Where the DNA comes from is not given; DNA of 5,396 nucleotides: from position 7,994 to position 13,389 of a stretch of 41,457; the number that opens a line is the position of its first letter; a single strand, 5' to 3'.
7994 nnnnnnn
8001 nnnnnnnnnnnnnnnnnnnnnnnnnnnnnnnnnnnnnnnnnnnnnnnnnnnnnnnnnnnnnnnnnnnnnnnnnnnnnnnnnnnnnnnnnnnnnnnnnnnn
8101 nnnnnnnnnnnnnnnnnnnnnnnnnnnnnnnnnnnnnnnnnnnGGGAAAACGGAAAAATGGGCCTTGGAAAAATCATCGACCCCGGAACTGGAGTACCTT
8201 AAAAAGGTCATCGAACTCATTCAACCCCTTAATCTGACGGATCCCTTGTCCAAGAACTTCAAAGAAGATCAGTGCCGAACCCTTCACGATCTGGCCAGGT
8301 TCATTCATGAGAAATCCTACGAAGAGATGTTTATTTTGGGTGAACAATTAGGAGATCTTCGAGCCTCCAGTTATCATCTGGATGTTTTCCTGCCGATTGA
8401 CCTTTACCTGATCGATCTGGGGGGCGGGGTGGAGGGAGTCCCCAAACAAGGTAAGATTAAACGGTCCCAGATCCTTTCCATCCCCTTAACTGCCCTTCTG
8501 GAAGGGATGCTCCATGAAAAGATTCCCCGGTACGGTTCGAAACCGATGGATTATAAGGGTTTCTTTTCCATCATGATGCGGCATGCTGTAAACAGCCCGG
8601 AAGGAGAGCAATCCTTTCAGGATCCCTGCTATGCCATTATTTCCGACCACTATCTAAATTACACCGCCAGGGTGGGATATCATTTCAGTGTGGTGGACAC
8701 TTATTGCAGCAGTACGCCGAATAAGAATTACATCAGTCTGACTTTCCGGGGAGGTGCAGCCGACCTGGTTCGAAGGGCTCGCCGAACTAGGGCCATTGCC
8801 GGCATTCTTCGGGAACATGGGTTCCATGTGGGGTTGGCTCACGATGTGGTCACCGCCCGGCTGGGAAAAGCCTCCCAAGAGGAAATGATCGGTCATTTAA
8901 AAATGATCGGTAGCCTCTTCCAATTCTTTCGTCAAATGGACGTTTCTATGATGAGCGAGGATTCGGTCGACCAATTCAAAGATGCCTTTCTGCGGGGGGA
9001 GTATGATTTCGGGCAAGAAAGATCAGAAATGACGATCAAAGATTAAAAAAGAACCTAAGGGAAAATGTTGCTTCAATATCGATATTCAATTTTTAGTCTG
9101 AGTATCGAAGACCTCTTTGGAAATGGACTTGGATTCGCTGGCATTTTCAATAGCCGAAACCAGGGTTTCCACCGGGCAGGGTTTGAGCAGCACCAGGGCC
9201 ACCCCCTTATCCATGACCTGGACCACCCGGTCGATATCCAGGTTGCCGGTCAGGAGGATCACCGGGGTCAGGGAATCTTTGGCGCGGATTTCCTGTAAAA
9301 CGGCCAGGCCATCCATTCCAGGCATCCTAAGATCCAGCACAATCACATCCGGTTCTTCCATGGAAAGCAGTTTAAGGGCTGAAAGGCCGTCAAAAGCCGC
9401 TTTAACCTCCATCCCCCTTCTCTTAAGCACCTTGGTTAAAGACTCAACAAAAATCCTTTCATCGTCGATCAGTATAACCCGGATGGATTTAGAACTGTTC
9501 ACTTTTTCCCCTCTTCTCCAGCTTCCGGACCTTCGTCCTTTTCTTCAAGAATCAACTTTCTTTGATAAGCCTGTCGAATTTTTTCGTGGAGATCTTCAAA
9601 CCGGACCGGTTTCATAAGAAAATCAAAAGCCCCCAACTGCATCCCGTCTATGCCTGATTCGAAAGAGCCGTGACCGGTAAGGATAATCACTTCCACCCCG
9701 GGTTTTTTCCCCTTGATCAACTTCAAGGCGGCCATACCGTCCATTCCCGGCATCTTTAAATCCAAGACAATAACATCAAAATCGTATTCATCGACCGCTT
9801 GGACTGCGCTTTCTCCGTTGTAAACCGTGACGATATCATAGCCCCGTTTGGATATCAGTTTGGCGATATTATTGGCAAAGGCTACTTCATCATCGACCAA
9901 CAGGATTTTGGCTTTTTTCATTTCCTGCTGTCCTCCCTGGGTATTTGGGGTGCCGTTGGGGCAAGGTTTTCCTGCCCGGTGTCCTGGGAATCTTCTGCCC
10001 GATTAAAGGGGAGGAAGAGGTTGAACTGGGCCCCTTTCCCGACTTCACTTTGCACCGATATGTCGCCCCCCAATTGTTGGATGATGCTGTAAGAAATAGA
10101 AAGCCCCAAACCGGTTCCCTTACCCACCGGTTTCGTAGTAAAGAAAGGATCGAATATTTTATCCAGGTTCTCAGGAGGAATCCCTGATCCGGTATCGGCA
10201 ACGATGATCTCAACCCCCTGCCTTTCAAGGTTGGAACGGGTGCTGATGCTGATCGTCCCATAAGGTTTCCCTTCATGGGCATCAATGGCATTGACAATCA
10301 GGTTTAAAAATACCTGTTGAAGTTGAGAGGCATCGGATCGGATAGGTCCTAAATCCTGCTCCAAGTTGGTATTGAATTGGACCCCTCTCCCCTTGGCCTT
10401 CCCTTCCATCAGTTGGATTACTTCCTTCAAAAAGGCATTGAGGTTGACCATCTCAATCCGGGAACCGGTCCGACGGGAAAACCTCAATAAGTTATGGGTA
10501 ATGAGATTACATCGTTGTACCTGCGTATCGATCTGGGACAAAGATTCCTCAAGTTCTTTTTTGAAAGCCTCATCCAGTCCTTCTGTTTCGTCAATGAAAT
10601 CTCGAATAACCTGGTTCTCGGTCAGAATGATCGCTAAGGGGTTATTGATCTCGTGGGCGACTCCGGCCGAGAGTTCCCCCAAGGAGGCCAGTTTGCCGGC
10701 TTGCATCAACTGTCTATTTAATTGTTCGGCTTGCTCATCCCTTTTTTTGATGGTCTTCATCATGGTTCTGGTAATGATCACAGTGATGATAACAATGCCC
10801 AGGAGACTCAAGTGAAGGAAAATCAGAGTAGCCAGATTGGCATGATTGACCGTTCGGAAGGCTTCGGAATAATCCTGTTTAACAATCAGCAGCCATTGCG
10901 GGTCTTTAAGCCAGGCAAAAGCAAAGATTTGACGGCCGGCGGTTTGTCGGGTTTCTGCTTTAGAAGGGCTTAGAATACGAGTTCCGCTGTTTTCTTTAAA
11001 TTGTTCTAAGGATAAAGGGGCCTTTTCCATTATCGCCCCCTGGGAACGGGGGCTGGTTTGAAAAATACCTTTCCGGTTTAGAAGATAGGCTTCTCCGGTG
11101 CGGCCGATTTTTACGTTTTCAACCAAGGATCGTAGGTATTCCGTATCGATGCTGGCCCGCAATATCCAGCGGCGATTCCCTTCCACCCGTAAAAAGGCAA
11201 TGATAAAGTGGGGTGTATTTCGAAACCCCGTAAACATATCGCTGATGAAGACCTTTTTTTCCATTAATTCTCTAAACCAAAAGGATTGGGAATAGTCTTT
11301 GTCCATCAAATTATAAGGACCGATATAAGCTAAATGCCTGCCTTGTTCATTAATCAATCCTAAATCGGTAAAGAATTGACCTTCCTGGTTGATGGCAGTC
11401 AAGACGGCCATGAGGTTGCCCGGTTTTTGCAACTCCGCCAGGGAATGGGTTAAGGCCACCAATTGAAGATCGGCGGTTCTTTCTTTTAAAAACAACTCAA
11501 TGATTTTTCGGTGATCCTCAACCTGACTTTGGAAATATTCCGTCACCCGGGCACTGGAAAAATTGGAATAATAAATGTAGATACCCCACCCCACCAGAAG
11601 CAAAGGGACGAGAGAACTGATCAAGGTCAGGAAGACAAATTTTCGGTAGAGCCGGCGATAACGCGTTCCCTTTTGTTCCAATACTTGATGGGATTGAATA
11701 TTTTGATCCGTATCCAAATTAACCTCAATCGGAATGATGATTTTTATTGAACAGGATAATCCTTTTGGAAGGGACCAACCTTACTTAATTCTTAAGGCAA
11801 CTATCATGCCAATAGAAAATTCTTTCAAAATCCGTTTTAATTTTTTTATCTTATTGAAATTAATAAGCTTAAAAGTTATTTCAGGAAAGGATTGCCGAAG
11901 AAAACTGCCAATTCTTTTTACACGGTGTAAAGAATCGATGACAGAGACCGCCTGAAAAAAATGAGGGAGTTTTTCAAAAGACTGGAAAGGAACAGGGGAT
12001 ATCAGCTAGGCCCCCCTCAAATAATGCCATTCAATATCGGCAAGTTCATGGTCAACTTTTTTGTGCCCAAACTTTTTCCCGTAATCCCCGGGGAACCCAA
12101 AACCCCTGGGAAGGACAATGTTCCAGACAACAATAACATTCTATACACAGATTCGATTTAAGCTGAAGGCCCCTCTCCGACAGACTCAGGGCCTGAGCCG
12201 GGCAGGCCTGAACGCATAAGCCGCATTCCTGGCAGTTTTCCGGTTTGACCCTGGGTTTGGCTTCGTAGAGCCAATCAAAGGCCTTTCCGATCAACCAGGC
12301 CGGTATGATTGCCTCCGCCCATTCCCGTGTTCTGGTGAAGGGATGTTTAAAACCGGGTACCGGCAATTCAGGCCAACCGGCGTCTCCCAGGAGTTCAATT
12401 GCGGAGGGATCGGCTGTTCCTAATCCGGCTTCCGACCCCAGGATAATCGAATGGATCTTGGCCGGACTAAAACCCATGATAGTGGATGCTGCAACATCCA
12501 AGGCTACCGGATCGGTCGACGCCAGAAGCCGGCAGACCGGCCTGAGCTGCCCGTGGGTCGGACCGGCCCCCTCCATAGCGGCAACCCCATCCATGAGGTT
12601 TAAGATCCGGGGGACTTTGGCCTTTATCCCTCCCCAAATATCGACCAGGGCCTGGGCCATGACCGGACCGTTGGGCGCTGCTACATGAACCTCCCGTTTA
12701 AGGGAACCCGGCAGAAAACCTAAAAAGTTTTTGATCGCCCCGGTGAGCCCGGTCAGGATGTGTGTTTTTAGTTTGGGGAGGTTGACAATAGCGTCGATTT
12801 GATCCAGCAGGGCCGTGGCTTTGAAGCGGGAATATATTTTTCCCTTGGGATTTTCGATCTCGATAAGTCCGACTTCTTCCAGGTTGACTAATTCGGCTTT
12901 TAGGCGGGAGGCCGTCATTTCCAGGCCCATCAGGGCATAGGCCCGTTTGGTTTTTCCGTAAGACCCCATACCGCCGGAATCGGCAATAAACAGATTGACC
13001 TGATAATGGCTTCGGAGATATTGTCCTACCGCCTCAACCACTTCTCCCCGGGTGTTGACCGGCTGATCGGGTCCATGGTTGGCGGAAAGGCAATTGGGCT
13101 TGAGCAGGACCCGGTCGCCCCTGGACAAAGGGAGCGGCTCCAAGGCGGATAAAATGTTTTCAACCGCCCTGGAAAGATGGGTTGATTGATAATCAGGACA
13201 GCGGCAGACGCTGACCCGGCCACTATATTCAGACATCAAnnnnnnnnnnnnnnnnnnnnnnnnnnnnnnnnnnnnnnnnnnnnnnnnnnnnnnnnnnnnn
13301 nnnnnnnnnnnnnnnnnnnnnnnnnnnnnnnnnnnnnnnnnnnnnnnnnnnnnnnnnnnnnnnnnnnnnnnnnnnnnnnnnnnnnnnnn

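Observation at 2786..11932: Two convergent operons share sigma-54-type promoters and the same upstream palindrome: candidate undescribed signalling/transport module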

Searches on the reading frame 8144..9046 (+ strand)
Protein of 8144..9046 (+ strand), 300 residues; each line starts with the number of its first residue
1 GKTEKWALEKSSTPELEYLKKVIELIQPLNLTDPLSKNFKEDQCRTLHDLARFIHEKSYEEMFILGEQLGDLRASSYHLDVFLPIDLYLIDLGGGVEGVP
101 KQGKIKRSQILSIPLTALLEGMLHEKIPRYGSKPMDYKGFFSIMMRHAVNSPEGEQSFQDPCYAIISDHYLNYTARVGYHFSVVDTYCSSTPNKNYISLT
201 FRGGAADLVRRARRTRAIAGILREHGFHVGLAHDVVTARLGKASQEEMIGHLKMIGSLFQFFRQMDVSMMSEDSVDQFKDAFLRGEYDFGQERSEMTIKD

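Call 39: search_solved_structures(query=window:8144-9046:+, max_evalue=10)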
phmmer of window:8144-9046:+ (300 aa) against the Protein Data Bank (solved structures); distinct sequences matched with E-value up to 10: 1.
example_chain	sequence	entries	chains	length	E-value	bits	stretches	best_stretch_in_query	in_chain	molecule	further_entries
4ol9_A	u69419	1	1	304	0.92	11.9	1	188-274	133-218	Putative 2-dehydropantoate 2-reductase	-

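Call 51: predict_structure(alignment_id=A2)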
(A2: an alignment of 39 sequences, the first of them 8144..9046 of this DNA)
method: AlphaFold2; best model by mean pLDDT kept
length: 300 residues; sequences in the alignment: 39
mean_pLDDT: 68.3   pTM: 0.66
mean pLDDT of the five models: 68.3, 67.7, 66.1, 66.0, 62.4
residues with pLDDT >= 90: 70; 70-90: 80; 50-70: 62; < 50: 88
segments of 3 or more residues with pLDDT < 50: 1-7, 9-11, 31-35, 46-51, 58-84, 131-144, 149-159, 291-300
pLDDT, mean of each block of 10 residues (from residue 1): 43 60 52 54 52 49 37 36 59 85 79 93 76 38 46 45 83 73 88 92 68 88 97 91 95 92 71 86 80 42
secondary structure, 60 per line:
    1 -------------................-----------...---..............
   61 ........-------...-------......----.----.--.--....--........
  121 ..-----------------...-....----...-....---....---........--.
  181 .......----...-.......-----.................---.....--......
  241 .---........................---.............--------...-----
elements in order: H14-29 H47-68 E86-91 H113-122 E144-147 H156-159 E163-166 E170-177 E180-187 E196-202 H208-224 E228-232 E235-241 H245-268 H272-284

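Call 55: fold_search(model_id=the predicted structure, library=pdb)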
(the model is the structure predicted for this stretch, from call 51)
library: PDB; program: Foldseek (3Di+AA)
matches with E <= 10: 776; with E <= 0.001: 0
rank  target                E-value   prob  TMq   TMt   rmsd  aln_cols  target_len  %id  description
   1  2plg_A                3.8e-02  0.82  0.19  0.33   8.6       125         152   14  Crystal structure of T110839 protein from Synechococcus elongatus (released 2007-05-01)
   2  5t5s                  5.0e-02  0.38  0.17  0.23  19.4       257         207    8  A fragment of a human tRNA synthetase (released 2016-11-30)
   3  3ehj_B                5.3e-02  0.20  0.17  0.21  22.3       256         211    9  Crystal structure of DesKC-H188V in complex with AMP-PCP (released 2009-09-15)
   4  9jbx                  6.9e-02  0.11  0.13  0.06  26.6       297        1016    9  P5A-ATPase ATP13A1 in E1P state (released 2025-06-11)
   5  3ehj_A                7.7e-02  0.18  0.17  0.22  22.0       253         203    9  Crystal structure of DesKC-H188V in complex with AMP-PCP (released 2009-09-15)
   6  2plg_B                8.6e-02  0.57  0.18  0.31   8.8       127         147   16  Crystal structure of T110839 protein from Synechococcus elongatus (released 2007-05-01)
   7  4h5b_B                9.1e-02  0.47  0.18  0.29  10.5       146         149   16  Crystal Structure of DR_1245 from Deinococcus radiodurans (released 2013-01-30)
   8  5ght                  9.1e-02  0.33  0.18  0.13  16.6       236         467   11  DNA replication protein (released 2016-10-12)
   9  8hcn_D                9.6e-02  0.38  0.16  0.17  12.2       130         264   12  CryoEM Structure of Klebsiella pneumoniae UreD/urease complex (released 2023-05-03)
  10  7bih_A                1.1e-01  0.25  0.17  0.12  14.9       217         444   12  Crystal structure of RecJ-Cdc45 from Methanothermobacter Thermoautotrophicus in the closed state. (released 2022-07-27)
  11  5jlt_A                1.3e-01  0.90  0.18  0.41   4.9        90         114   11  The crystal structure of the bacteriophage T4 MotA C-terminal domain in complex with dsDNA reveals a novel protein-DNA (released 2017-05-03)
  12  7bhi_B                1.3e-01  0.82  0.17  0.12   5.2        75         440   11  Crystal structure of RecJ-Cdc45 from Methanothermobacter Thermoautotrophicus (released 2022-07-20)
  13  1kaf_E                1.3e-01  0.80  0.15  0.39   9.0        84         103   11  DNA Binding Domain Of The Phage T4 Transcription Factor MotA (AA105-211) (released 2001-11-21)
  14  1kaf_D                1.3e-01  0.75  0.15  0.39   9.0        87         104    8  DNA Binding Domain Of The Phage T4 Transcription Factor MotA (AA105-211) (released 2001-11-21)
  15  8fxh_A                1.4e-01  0.47  0.19  0.10   8.1       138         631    8  Cryo-EM structure of Stanieria sp. CphA2 (released 2023-06-14)
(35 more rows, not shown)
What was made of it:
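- Tried and rejected: Foldseek against PDB gave nothing better than E = 0.04 and TM about 0.2. phmmer against PDB gave nothing (calls 39, 51, 55).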

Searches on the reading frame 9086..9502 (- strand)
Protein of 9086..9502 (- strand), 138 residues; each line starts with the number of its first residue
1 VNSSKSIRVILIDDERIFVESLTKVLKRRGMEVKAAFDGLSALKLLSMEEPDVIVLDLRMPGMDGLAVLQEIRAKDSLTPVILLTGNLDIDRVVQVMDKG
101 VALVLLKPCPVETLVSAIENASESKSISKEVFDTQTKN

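Call 5: search_protein_families(library=pfam, proteins=[window:9086-9502:-], max_evalue=0.01)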
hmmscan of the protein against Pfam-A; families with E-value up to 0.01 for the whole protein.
window:9086-9502:- (138 aa): 2 families
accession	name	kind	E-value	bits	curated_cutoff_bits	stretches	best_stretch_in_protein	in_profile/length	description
PF00072.30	Response_reg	-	5.6e-29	101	30.2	1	9-119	1-111/111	Response regulator receiver domain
PF23198.2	PDE8A_N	-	0.0042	17.4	29.6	1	6-83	9-88/147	PDE8A-like, N-terminal domain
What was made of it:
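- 9086..9502 (-): Gene H: stand-alone receiver domain, 138 aa. Pfam Response_reg, E = 5.6e-29 (call 5).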

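Call 34: search_protein_families(library=ncbifam, proteins=[window:9086-9502:-], max_evalue=0.01)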
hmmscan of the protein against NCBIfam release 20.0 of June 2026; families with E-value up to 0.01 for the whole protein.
window:9086-9502:- (138 aa): 105 families (the best 25 are shown)
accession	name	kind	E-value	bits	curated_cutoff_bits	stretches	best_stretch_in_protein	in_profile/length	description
NF008469.0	PRK11361.1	equivalog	4.7e-22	78.3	714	1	7-132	5-130/461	acetoacetate metabolism transcriptional regulator AtoC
NF053512.1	nitric_RR_NosR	exception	9.9e-22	77.5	400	1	9-130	1-123/422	response regulator c-di-GMP phosphodiesterase, NosR family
NF006900.1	PRK09390.1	equivalog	3.2e-21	75.8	255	1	5-129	3-127/203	response regulator FixJ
TIGR01818.1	ntrC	equivalog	4.1e-20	72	558.6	1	9-129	1-121/463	nitrogen regulation protein NR(I)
NF007969.0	PRK10693.1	equivalog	4.8e-20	71.8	329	1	8-109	9-110/337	two-component system response regulator RssB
NF011695.0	PRK15115.1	equivalog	1.9e-19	69.8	763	1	2-126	2-126/445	two-component system response regulator GlrR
NF047793.1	ResRegPgtA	equivalog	3.9e-19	68.8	650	1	4-125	3-124/414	two-component system response regulator PgtA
NF012023.0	PRK15479.1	equivalog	1.2e-18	67.5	337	1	7-116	1-110/224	transcriptional regulator TctD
NF040689.1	MtrAB_MtrA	equivalog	1.2e-18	67.2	300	1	9-120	1-111/219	MtrAB system response regulator MtrA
NF051870.1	NAssimRespRegNtrX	equivalog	1.3e-18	67.2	600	1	9-135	4-132/452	nitrogen assimilation response regulator NtrX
NF008176.1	PRK10923.1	equivalog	1.5e-18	66.6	620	1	9-122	6-119/469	nitrogen regulation protein NR(I)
NF045505.1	RR_RssB_Pseudo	equivalog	3.7e-18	65.7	700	1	5-110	4-109/394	two-component system response regulator RssB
TIGR02875.1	spore_0_A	equivalog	3.8e-18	65.7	200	1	6-125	2-125/262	sporulation transcription factor Spo0A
NF041733.1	resp_reg_CseB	equivalog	5.6e-18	65.2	350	1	8-120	2-113/228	two-component system response regulator CseB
NF041946.1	LuxO_transreg_Vib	equivalog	1.5e-17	63.5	800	1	25-130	15-120/463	quorum-sensing sigma-54 dependent transcriptional regulator LuxO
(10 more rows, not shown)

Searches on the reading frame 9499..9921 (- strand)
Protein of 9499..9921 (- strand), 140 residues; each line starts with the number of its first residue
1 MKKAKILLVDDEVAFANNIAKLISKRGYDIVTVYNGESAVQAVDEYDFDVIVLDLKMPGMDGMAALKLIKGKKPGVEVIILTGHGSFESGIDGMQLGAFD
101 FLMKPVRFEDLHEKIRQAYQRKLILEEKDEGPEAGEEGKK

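Call 5: search_protein_families(library=pfam, proteins=[window:9499-9921:-], max_evalue=0.01)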
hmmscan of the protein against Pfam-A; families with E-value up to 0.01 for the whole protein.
window:9499-9921:- (140 aa): 1 family
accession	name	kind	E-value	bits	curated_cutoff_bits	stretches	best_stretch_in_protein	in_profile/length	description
PF00072.30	Response_reg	-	2.3e-31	108.7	30.2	1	6-116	1-111/111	Response regulator receiver domain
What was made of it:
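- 9499..9921 (-): Gene I: stand-alone receiver domain, 140 aa. Pfam Response_reg, E = 2.3e-31 (call 5).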

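Call 34: search_protein_families(library=ncbifam, proteins=[window:9499-9921:-], max_evalue=0.01)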
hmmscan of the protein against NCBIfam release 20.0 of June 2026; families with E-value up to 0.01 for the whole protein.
window:9499-9921:- (140 aa): 105 families (the best 25 are shown)
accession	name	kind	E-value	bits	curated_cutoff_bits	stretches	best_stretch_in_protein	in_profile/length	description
NF007689.0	PRK10365.1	equivalog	6.8e-24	84.4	760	1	3-120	5-122/441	sigma-54-dependent response regulator transcription factor ZraR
NF011695.0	PRK15115.1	equivalog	3.5e-23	82.1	763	1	2-122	5-125/445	two-component system response regulator GlrR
NF008469.0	PRK11361.1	equivalog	5.6e-23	81.4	714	1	4-124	5-125/461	acetoacetate metabolism transcriptional regulator AtoC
NF040749.1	tetrathio_RR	equivalog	7.4e-23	81.3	290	1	6-121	2-117/191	tetrathionate respiration response regulator TtrR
NF041946.1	LuxO_transreg_Vib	equivalog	1.9e-21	76.4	800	1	9-126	2-119/463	quorum-sensing sigma-54 dependent transcriptional regulator LuxO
NF006900.1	PRK09390.1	equivalog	2.3e-21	76.3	255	1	3-122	4-123/203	response regulator FixJ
NF053512.1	nitric_RR_NosR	exception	3.8e-21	75.6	400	1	6-128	1-124/422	response regulator c-di-GMP phosphodiesterase, NosR family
TIGR01387.1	cztR_silR_copR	subfamily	5.4e-21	75.3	279.2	1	6-122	1-117/218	heavy metal response regulator transcription factor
NF047793.1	ResRegPgtA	equivalog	9.6e-21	74.1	650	1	3-126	5-129/414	two-component system response regulator PgtA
TIGR01818.1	ntrC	equivalog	1.1e-20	73.9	558.6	1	6-121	1-116/463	nitrogen regulation protein NR(I)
NF052313.1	T9SS_RR_PorX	equivalog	1.3e-20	73.7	300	1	5-129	2-126/513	T9SS response regulator signal transducer PorX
NF007005.1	PRK09468.1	equivalog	3.6e-20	72.4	331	1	2-123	2-123/237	osmolarity response regulator transcription factor OmpR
NF008176.1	PRK10923.1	equivalog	3.8e-20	71.9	620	1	1-112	1-112/469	nitrogen regulation protein NR(I)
NF051870.1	NAssimRespRegNtrX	equivalog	5e-20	71.8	600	1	4-127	2-127/452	nitrogen assimilation response regulator NtrX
NF001965.0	PRK00742.1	subfamily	9.6e-20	71.1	293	1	2-118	2-122/357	chemotaxis-specific protein-glutamate methyltransferase CheB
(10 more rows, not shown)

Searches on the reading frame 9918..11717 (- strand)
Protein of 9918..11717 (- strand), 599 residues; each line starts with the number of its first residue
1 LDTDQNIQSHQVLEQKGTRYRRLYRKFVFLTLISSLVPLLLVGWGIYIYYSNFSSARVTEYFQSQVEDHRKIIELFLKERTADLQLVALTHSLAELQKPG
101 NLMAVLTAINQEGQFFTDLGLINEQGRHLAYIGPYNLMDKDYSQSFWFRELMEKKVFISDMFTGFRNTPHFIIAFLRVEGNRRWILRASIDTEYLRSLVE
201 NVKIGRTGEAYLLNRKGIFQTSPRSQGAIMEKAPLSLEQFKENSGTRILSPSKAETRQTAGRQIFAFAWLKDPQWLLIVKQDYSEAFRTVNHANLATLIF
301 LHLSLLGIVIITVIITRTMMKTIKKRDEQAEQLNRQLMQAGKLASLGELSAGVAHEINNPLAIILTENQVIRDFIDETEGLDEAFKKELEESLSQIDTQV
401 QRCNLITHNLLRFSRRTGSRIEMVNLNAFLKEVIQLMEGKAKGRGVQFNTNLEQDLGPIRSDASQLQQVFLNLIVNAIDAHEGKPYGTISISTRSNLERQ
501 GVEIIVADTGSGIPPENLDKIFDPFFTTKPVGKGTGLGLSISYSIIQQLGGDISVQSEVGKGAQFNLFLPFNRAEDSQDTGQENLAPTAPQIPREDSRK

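Call 5: search_protein_families(library=pfam, proteins=[window:9918-11717:-], max_evalue=0.01)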
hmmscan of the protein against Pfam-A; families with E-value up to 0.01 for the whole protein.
window:9918-11717:- (599 aa): 5 families
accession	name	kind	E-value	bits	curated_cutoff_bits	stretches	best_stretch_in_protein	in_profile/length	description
PF02518.31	HATPase_c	-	4.5e-28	98.3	26.4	1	462-572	2-110/111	Histidine kinase-, DNA gyrase B-, and HSP90-like ATPase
PF02743.24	dCache_1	-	8.3e-19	68.5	45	1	57-279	6-239/240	Cache domain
PF00512.31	HisKA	-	7.1e-11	42.4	26.9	1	346-417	2-64/66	His Kinase A (phospho-acceptor) domain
PF13589.12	HATPase_c_3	-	0.00041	20.8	25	1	467-523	4-55/137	Histidine kinase-, DNA gyrase B-, and HSP90-like ATPase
PF14501.12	HATPase_c_5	-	0.0018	18.6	22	1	465-558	5-91/102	GHKL domain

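Call 34: search_protein_families(library=ncbifam, proteins=[window:9918-11717:-], max_evalue=0.01)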
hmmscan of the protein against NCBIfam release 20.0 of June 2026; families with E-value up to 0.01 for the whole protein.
window:9918-11717:- (599 aa): 84 families (the best 25 are shown)
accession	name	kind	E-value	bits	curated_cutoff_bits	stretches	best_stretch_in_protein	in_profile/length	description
NF008468.0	PRK11360.1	equivalog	1e-67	228.9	646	1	330-577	380-614/616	two-component system sensor histidine kinase AtoS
NF007688.0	PRK10364.1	equivalog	3.9e-54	184.1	479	1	271-573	170-453/460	two-component system sensor histidine kinase ZraS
NF046020.1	HisKinCckABruc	equivalog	5.2e-52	176.8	1000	1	331-583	465-719/868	cell cycle histidine kinase CckA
NF010411.0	PRK13837.1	equivalog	1.5e-49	168.7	647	1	323-577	427-681/828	two-component system VirA-like sensor kinase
NF052574.1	HisKinEspCMyxo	equivalog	1.4e-48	165.7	1200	1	329-589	400-655/785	serine histidine kinase EspC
NF038348.1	T2SS_HK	subfamily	1.2e-46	159.3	450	2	401-570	409-572/574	histidine kinase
NF010076.0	PRK13557.1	subfamily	4e-46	157.6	631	1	335-580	152-403/540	histidine kinase famiy protein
NF046026.1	HisKinCckACaul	equivalog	9.4e-46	156.2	1000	1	331-587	287-547/678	cell cycle histidine kinase CckA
NF052573.1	HisKinEspAMyxo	equivalog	5.2e-43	147.1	1400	1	319-575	356-615/755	serine histidine kinase EspA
NF053867.1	SprKinKinDBac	equivalog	3.6e-39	134.6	775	2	298-572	241-498/500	sporulation kinase KinD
NF047466.1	hybrid_RR_LvrB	exception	5e-38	131.2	500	1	323-570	129-375/377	hybrid histidine kinase/response regulator LvrB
NF047497.1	HK_LIC_12097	equivalog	2.6e-34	118.6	500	1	321-571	129-366/367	LIC_12097 family sensor histidine kinase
NF047794.1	HisKinPtgB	equivalog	1.9e-33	115.6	1000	1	332-563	428-647/656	two-component system sensor histidine kinase PgtB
NF041777.1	sens_FixL_Rhizob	equivalog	3.1e-33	115.2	850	1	329-573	245-483/485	sensor protein FixL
TIGR02956.1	TMAO_torS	equivalog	6.8e-33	113.8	676.5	1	422-583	535-694/967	TMAO reductase system sensor histidine kinase/response regulator TorS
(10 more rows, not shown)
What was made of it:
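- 9918..11717 (-): Gene J: sensor histidine kinase with dCache_1, HisKA and HATPase domains. The kinase core is AtoS/ZraS-like. Calls 5 and 34.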

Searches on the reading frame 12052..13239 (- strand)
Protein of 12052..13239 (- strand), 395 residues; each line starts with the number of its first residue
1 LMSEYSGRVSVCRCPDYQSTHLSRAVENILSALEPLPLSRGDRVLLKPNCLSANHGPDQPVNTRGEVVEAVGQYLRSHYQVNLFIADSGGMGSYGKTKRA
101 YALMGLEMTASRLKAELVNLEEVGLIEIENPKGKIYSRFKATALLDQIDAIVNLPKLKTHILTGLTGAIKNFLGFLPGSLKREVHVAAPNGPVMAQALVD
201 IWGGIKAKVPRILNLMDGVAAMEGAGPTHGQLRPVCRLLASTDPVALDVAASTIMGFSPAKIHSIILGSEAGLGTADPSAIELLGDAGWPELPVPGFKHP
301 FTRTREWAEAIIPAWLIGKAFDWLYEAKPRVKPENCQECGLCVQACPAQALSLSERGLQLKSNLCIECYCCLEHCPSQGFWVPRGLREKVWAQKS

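Call 12: search_protein_families(library=pfam, proteins=[window:12052-13239:-], max_evalue=0.001)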
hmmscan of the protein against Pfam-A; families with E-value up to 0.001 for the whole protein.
window:12052-13239:- (395 aa): 12 families
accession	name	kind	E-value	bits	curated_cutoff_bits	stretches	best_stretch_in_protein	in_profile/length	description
PF04015.17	DUF362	-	6.5e-44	150.8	24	1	44-252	1-199/200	Domain of unknown function (DUF362)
PF00037.32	Fer4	-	1.5e-07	31.3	21.1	1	330-351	2-23/24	4Fe-4S binding domain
PF12838.12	Fer4_7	-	2.6e-07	31.4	27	1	335-377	1-50/52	4Fe-4S dicluster domain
PF13187.11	Fer4_9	-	1.1e-06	28.9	27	1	335-378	1-50/52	4Fe-4S dicluster domain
PF12797.12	Fer4_2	-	1.6e-06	28.2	24.5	1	328-348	2-22/22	4Fe-4S binding domain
PF13237.11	Fer4_10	-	2.3e-06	27.9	25.5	1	329-376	2-53/53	4Fe-4S dicluster domain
PF12837.12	Fer4_6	-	4.7e-06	26.7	25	1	328-351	1-24/24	4Fe-4S binding domain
PF14697.11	Fer4_21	-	7.3e-06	26.5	35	1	330-377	2-53/59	4Fe-4S dicluster domain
PF13183.11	Fer4_8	-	3.4e-05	24.7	27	0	334-348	52-66/68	4Fe-4S dicluster domain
PF13484.11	Fer4_16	-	7.8e-05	23.8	30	1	335-354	1-20/66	4Fe-4S double cluster binding domain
PF13534.11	Fer4_17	-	0.00026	21.9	22.2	0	333-348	43-58/61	4Fe-4S dicluster domain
PF13746.11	Fer4_18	-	0.00053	20.6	27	1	332-376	57-96/114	4Fe-4S dicluster domain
